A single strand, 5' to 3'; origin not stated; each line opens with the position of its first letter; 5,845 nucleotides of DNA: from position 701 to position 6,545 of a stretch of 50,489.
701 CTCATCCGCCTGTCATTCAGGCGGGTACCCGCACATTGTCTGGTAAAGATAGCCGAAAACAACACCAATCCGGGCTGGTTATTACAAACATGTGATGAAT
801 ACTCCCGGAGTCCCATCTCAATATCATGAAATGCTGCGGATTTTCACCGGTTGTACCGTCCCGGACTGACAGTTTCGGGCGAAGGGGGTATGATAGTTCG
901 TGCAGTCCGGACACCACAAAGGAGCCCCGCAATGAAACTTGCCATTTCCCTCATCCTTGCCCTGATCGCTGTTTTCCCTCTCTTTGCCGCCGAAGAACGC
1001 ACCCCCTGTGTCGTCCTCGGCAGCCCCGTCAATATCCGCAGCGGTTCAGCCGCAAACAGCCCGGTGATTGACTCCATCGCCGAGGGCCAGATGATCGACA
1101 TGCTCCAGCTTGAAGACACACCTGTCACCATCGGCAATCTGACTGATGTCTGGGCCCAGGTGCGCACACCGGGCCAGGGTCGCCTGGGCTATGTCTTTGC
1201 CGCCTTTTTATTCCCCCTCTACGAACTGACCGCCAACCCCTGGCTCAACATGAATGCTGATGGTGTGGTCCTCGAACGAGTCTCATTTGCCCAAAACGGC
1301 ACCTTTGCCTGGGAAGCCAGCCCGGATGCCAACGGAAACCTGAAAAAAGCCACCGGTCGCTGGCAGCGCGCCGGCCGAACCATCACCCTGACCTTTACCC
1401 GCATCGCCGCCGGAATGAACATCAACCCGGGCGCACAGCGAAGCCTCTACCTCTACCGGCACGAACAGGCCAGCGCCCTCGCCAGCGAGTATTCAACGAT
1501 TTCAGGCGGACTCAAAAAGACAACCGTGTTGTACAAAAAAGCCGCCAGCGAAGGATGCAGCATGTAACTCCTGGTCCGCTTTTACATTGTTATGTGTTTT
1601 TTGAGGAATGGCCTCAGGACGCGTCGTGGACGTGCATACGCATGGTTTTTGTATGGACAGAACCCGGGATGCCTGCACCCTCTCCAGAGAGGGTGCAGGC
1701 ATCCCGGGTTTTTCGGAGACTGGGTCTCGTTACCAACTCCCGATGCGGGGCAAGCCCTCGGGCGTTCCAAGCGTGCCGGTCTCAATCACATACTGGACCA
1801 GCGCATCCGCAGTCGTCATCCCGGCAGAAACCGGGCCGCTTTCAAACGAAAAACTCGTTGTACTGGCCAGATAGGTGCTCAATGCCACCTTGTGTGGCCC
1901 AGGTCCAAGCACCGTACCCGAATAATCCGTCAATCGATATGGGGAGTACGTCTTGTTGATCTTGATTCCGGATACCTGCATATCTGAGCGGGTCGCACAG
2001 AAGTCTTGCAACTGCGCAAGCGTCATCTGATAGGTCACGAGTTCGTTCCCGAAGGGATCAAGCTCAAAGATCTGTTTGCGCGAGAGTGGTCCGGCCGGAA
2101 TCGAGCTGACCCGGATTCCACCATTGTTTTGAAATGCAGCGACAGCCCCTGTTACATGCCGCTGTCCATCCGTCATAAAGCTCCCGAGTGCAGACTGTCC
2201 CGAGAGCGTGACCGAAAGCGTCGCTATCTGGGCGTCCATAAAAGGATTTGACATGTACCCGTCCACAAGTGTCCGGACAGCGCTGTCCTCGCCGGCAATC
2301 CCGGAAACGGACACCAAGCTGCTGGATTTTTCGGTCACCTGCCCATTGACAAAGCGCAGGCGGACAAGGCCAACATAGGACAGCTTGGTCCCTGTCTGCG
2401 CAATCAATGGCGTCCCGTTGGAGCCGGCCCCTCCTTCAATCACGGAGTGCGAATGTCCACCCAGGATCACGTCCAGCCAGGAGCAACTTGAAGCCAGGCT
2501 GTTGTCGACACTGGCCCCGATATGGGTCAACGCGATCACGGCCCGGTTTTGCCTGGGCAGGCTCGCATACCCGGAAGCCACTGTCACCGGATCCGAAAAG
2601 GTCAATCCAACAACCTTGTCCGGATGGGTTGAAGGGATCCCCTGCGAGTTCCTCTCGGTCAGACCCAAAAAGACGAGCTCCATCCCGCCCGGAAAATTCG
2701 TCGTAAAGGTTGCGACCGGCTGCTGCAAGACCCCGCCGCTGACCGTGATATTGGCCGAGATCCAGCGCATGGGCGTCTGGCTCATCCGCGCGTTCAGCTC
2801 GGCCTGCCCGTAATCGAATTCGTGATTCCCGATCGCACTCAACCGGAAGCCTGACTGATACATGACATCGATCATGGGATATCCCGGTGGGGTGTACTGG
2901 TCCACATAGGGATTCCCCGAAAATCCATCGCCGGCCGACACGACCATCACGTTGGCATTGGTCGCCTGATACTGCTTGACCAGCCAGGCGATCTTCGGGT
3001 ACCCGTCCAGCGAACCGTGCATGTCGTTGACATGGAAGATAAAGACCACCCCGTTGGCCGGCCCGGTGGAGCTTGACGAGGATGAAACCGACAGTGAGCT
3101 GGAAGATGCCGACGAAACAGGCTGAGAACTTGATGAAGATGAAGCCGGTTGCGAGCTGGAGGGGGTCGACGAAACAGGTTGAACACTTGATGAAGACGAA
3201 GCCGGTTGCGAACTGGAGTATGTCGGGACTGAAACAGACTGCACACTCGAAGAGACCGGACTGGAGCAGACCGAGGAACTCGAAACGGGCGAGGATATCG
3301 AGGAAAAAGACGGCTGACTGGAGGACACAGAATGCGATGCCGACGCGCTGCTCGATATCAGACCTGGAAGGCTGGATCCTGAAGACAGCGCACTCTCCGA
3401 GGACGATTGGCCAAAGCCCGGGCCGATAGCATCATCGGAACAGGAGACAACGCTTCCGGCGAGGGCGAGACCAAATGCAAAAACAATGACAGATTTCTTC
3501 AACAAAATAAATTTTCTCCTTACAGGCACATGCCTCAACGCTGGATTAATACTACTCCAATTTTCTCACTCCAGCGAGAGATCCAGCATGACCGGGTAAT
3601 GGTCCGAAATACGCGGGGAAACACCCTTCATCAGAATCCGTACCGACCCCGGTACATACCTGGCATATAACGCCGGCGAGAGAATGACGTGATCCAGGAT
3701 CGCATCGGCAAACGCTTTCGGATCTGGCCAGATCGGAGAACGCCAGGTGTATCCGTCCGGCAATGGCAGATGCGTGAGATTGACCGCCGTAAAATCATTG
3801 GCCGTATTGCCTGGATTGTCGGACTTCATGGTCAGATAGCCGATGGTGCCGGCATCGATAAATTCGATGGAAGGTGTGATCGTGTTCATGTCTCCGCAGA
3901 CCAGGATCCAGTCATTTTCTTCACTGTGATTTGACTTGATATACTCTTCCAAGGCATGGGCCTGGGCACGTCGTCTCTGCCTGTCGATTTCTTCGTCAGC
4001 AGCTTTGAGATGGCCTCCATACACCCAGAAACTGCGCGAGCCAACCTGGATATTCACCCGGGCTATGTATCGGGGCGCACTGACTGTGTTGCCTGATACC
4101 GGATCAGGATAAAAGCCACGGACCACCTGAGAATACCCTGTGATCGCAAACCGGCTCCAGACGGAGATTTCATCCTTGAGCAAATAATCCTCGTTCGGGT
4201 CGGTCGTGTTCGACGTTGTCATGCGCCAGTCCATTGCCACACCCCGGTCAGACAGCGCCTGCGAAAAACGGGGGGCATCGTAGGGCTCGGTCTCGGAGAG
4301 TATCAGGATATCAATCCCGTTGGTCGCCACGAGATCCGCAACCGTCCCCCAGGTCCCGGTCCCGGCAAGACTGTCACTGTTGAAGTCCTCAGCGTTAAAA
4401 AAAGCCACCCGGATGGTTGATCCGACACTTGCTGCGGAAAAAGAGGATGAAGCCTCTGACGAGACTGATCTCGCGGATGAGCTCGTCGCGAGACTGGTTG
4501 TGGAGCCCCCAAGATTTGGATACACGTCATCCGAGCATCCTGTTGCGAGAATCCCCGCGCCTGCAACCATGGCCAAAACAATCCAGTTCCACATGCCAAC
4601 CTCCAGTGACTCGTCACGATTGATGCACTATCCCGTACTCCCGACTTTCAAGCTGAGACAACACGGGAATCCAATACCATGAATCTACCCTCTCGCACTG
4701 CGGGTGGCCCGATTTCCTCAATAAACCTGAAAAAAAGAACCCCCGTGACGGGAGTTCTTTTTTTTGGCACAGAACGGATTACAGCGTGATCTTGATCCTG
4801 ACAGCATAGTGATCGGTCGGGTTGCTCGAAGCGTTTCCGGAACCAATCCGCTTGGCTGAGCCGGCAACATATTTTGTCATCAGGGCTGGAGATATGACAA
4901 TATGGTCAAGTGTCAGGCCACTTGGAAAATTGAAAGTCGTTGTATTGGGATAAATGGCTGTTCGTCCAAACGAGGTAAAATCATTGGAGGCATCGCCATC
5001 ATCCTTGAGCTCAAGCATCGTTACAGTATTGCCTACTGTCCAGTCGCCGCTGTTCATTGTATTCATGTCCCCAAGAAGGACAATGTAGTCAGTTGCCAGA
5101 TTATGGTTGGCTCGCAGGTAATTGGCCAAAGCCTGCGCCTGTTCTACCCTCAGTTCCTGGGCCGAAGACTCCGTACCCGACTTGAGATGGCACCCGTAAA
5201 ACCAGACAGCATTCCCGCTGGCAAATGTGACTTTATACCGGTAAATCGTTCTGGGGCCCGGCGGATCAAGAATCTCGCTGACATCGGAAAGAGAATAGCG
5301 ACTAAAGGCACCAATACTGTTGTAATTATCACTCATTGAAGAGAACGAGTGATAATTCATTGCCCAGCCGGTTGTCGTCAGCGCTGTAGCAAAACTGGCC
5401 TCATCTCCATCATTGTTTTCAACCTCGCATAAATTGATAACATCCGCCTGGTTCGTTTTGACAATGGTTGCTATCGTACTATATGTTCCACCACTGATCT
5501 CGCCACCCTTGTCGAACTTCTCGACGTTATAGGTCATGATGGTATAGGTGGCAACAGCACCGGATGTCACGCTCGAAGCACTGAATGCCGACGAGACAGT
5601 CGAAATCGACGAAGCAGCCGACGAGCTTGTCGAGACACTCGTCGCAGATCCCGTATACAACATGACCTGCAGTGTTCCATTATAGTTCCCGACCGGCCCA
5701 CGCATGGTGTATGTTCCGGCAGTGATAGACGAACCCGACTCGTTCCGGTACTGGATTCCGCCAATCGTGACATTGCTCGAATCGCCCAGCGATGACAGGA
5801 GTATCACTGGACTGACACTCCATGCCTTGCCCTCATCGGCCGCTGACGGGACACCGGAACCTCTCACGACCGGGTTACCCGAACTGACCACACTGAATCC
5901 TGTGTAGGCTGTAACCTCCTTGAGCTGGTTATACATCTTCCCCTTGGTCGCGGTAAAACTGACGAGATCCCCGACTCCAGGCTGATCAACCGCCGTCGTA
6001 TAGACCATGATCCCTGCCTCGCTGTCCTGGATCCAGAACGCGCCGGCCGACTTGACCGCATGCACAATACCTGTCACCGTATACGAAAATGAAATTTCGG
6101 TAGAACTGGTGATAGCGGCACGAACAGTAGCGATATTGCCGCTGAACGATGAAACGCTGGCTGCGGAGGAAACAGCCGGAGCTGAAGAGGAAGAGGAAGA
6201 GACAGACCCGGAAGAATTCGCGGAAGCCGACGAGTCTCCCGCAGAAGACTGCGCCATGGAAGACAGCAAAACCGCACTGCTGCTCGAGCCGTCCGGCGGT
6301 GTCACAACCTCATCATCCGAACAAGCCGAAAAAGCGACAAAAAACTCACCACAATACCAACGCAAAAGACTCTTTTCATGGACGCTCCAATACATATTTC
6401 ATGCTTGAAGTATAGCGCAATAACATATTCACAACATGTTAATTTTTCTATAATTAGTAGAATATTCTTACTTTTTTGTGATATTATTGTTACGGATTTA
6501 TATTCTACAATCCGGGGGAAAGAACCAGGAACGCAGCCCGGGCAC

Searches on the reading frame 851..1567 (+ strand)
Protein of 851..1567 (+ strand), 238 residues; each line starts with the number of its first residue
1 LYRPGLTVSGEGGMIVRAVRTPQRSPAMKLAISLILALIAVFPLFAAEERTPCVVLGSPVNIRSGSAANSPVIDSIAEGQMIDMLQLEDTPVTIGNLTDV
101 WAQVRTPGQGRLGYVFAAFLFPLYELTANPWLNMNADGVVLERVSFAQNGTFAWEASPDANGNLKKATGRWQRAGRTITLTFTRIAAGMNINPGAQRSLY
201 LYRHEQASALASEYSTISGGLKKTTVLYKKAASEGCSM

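Call 47: search_protein_families(library=pfam, proteins=[window:851-1567:+], max_evalue=0.001)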
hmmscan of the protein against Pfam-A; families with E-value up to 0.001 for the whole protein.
window:851-1567:+ (238 aa): 1 family
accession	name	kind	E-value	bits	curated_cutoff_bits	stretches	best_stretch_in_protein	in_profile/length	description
PF08239.17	SH3_3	-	7.5e-05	23.3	27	1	60-120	3-53/54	Bacterial SH3 domain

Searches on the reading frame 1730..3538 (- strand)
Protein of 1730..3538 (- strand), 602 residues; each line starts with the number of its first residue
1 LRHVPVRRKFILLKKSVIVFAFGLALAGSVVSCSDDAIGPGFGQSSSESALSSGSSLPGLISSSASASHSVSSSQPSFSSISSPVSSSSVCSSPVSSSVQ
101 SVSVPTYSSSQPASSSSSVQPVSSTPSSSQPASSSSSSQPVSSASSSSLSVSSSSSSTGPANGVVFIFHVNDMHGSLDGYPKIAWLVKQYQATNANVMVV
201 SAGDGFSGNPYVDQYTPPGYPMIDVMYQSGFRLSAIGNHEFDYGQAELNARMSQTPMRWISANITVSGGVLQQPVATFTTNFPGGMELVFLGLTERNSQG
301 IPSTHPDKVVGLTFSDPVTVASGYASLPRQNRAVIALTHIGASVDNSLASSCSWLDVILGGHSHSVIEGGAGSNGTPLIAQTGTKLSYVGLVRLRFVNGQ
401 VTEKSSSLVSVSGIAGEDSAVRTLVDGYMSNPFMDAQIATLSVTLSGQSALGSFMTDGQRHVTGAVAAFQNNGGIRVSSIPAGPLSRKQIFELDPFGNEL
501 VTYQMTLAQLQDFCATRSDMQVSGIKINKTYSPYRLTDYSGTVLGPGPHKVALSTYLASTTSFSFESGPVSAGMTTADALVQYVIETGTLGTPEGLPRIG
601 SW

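Call 47: search_protein_families(library=pfam, proteins=[window:1730-3538:-], max_evalue=0.001)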
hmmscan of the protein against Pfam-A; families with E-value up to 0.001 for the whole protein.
window:1730-3538:- (602 aa): 2 families
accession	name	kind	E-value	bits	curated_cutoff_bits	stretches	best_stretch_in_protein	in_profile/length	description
PF02872.23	5_nucleotid_C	-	2e-14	54.4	23.6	1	446-528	19-109/158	5'-nucleotidase, C-terminal domain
PF00149.33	Metallophos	-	1e-09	39.6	21.5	1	167-365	3-190/191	Calcineurin-like phosphoesterase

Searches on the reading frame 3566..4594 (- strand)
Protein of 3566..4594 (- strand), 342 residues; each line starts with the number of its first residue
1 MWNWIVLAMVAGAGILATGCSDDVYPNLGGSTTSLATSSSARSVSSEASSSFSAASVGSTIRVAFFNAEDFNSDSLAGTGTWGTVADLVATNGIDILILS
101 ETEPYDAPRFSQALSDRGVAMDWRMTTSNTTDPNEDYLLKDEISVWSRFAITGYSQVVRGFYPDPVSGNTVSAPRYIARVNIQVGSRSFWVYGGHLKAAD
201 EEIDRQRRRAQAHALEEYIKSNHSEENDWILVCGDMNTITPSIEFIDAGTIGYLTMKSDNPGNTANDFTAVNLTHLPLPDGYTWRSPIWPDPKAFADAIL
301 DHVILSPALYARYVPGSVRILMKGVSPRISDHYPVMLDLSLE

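Call 47: search_protein_families(library=pfam, proteins=[window:3566-4594:-], max_evalue=0.001)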
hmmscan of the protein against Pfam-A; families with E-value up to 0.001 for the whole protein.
window:3566-4594:- (342 aa): 1 family
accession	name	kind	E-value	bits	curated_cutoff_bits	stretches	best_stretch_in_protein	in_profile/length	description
PF03372.29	Exo_endo_phos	-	8.6e-12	45.7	24.5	1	85-332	22-225/225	Endonuclease/Exonuclease/phosphatase family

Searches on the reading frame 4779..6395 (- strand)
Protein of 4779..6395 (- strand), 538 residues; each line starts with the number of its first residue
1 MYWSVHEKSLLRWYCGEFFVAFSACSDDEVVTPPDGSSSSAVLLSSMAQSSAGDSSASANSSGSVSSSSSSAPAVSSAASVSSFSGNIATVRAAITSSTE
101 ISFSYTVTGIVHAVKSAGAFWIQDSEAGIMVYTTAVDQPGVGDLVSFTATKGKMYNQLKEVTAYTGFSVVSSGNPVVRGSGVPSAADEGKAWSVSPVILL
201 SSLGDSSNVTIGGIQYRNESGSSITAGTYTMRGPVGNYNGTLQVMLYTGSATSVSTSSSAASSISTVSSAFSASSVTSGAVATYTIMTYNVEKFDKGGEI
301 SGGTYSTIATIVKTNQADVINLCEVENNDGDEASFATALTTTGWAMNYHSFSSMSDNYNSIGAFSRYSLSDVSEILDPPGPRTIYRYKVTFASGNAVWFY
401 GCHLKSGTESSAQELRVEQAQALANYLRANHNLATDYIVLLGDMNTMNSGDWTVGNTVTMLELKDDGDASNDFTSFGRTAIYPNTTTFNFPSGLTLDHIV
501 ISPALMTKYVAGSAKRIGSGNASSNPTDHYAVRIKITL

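Call 47: search_protein_families(library=pfam, proteins=[window:4779-6395:-], max_evalue=0.001)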
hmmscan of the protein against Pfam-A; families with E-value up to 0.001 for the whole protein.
window:4779-6395:- (538 aa): 1 family
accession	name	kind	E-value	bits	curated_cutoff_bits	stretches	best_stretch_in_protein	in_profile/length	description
PF03372.29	Exo_endo_phos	-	1.1e-15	58.4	24.5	1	287-510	1-211/225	Endonuclease/Exonuclease/phosphatase family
